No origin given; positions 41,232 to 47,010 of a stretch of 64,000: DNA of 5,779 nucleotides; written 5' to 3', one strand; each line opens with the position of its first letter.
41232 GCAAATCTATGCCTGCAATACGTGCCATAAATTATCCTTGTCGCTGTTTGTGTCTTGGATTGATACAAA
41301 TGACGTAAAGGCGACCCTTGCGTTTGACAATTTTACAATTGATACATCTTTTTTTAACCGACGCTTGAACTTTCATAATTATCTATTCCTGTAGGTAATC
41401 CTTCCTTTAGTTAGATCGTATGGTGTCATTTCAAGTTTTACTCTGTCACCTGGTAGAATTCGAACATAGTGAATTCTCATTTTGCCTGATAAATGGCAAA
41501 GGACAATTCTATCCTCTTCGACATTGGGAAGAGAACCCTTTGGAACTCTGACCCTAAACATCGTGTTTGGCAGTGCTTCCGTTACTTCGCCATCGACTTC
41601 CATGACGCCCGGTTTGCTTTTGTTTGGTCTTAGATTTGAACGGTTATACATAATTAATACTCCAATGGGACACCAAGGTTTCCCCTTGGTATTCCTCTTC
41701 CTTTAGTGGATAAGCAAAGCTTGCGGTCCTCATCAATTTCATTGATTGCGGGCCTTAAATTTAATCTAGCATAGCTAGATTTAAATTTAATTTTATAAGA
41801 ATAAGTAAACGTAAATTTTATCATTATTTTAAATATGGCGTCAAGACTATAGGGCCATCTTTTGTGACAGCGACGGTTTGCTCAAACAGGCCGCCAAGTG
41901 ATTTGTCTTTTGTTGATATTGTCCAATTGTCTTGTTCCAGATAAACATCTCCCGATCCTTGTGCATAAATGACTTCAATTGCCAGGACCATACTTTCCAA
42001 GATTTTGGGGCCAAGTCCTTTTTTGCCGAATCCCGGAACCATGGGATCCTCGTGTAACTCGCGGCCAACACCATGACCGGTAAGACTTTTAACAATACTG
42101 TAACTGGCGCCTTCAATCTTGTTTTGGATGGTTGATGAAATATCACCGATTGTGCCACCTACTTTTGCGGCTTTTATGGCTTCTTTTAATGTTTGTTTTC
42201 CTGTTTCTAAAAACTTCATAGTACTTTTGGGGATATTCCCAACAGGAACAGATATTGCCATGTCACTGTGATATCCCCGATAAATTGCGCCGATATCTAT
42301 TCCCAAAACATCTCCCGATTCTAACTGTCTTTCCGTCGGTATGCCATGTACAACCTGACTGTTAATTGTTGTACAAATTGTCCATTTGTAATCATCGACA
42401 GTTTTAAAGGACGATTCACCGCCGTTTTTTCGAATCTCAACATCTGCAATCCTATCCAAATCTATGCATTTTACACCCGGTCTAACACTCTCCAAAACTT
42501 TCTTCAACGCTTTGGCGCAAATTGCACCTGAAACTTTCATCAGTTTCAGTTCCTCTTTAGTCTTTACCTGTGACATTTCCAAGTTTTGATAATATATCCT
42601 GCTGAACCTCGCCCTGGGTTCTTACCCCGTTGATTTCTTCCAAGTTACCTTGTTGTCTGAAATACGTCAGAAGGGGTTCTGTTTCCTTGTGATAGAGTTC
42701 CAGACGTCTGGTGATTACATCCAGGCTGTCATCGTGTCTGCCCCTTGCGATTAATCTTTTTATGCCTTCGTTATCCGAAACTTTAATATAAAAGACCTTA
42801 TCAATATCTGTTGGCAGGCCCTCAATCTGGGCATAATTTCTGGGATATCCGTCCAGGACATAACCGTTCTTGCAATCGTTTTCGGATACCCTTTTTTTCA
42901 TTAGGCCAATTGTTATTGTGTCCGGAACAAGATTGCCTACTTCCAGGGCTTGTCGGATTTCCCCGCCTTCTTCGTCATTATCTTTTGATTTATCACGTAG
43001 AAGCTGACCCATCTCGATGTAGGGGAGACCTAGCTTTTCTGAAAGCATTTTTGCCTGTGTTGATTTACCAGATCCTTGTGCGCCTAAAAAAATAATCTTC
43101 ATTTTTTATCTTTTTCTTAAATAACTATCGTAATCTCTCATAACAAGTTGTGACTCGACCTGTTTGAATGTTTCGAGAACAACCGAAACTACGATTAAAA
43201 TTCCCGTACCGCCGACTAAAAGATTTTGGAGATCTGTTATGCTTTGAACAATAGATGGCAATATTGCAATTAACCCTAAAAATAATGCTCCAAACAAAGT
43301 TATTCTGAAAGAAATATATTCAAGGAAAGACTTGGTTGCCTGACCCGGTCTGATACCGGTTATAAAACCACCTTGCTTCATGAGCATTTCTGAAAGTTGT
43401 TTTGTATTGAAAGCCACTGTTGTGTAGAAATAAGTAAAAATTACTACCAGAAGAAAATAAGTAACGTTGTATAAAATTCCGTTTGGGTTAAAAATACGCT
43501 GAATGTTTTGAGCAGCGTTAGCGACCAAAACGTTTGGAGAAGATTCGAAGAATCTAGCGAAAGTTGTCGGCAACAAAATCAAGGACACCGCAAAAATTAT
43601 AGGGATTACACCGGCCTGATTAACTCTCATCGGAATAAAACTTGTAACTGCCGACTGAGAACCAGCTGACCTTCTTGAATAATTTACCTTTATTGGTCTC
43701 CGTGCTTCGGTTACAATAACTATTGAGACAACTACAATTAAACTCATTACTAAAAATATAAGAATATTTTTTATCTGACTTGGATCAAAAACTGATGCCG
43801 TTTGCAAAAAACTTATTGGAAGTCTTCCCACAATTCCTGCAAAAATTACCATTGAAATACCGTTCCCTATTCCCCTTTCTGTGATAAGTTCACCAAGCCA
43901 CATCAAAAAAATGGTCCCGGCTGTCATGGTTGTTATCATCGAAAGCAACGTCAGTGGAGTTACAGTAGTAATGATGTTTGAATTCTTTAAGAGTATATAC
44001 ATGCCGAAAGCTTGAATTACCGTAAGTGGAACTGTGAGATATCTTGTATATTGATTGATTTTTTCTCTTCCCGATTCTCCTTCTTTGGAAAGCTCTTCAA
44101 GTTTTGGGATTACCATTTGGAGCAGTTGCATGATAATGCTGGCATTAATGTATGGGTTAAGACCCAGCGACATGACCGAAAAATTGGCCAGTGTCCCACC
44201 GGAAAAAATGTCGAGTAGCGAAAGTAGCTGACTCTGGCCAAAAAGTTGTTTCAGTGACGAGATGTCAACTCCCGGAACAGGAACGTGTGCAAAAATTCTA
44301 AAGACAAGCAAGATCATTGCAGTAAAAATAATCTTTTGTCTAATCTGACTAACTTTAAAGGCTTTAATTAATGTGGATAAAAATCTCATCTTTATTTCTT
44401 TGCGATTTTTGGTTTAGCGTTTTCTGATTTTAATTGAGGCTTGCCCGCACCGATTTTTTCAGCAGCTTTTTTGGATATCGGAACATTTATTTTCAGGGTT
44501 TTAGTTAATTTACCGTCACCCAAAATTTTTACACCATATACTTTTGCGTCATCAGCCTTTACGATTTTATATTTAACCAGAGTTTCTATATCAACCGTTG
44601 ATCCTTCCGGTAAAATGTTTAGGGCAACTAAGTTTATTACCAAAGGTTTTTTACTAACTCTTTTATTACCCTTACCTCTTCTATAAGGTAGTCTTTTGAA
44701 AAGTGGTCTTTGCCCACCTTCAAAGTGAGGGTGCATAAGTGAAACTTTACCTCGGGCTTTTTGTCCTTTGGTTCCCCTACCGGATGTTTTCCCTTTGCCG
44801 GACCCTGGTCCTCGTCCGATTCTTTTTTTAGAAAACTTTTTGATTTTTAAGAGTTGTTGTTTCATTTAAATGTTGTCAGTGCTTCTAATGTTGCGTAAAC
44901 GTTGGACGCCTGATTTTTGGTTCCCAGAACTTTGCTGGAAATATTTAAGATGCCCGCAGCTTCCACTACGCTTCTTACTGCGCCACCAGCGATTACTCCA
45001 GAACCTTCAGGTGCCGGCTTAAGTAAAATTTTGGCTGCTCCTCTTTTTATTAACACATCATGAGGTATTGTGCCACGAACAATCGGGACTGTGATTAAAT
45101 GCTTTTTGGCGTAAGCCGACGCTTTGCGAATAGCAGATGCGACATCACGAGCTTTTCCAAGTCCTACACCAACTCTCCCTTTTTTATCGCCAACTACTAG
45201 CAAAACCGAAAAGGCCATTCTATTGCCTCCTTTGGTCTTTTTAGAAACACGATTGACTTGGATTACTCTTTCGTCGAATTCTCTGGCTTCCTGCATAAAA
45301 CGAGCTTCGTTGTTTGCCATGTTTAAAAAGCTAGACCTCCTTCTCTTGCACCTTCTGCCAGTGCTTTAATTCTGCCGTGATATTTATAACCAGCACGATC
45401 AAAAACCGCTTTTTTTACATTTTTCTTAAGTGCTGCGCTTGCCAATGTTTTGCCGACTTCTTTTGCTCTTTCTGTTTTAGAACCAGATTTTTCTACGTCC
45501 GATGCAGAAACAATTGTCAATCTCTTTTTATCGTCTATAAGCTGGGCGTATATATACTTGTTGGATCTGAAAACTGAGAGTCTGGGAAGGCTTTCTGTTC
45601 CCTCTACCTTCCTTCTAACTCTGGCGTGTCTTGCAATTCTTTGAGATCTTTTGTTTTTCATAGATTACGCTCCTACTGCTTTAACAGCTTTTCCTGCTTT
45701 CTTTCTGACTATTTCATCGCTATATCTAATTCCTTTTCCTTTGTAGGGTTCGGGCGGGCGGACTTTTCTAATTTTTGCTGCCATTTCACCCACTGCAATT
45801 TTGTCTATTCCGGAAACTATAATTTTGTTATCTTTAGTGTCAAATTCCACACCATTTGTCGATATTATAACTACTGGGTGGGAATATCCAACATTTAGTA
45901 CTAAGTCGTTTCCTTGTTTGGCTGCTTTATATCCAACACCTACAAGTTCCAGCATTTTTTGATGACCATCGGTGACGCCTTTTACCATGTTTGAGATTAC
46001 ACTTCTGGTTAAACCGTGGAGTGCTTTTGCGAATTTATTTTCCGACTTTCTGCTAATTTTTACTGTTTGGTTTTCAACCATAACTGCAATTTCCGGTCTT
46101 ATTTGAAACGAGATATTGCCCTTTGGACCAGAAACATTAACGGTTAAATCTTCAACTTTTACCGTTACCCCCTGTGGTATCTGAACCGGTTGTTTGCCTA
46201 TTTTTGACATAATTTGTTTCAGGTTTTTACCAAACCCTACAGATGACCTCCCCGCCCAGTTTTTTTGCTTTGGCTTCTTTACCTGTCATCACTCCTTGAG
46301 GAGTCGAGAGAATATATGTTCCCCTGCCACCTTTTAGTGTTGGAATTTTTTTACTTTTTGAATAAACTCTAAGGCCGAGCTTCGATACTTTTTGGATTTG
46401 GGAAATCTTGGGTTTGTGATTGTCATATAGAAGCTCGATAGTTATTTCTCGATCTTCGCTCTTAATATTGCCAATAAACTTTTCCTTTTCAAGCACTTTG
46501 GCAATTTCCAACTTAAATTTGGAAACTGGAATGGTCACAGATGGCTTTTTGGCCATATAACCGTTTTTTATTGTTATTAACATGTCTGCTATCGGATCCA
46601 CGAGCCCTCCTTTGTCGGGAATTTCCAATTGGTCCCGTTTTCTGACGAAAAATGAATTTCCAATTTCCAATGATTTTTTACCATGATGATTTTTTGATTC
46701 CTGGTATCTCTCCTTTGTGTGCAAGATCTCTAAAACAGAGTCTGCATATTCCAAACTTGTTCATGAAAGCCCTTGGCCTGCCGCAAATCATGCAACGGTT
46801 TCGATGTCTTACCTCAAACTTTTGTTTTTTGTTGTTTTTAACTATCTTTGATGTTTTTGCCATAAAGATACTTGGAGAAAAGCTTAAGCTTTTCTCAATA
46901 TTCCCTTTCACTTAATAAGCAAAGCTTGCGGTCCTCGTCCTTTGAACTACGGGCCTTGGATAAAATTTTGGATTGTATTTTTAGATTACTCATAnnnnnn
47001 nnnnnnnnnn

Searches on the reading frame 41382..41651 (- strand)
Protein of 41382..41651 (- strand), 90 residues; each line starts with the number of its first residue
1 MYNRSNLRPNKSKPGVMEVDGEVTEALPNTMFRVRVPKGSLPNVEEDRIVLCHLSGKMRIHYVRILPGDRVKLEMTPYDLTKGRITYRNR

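Call 81: search_protein_families(library=pfam, proteins=[window:41382-41651:-], max_evalue=0.001)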
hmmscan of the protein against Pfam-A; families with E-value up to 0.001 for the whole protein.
window:41382-41651:- (90 aa): 1 family
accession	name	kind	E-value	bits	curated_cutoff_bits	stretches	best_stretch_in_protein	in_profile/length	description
PF01176.25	eIF-1a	-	5.4e-23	80.9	30.2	1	18-88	2-64/64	Translation initiation factor 1A / IF-1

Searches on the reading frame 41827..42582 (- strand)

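Call 81: search_protein_families(library=pfam, proteins=[window:41827-42582:-], max_evalue=0.001)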
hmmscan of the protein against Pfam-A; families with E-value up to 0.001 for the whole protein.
window:41827-42582:- (252 aa): 1 family
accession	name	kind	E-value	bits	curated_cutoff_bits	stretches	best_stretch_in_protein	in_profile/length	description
PF00557.29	Peptidase_M24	-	4.5e-40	138.1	23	1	14-240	2-207/208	Metallopeptidase family M24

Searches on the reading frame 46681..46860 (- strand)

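Call 81: search_protein_families(library=pfam, proteins=[window:46681-46860:-], max_evalue=0.001)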
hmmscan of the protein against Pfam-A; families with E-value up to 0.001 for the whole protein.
window:46681-46860:- (60 aa): 1 family
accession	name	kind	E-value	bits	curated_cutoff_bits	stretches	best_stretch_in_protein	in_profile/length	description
PF00253.27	Ribosomal_S14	-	4.2e-24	84.5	27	1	10-59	3-54/54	Ribosomal protein S14p/S29e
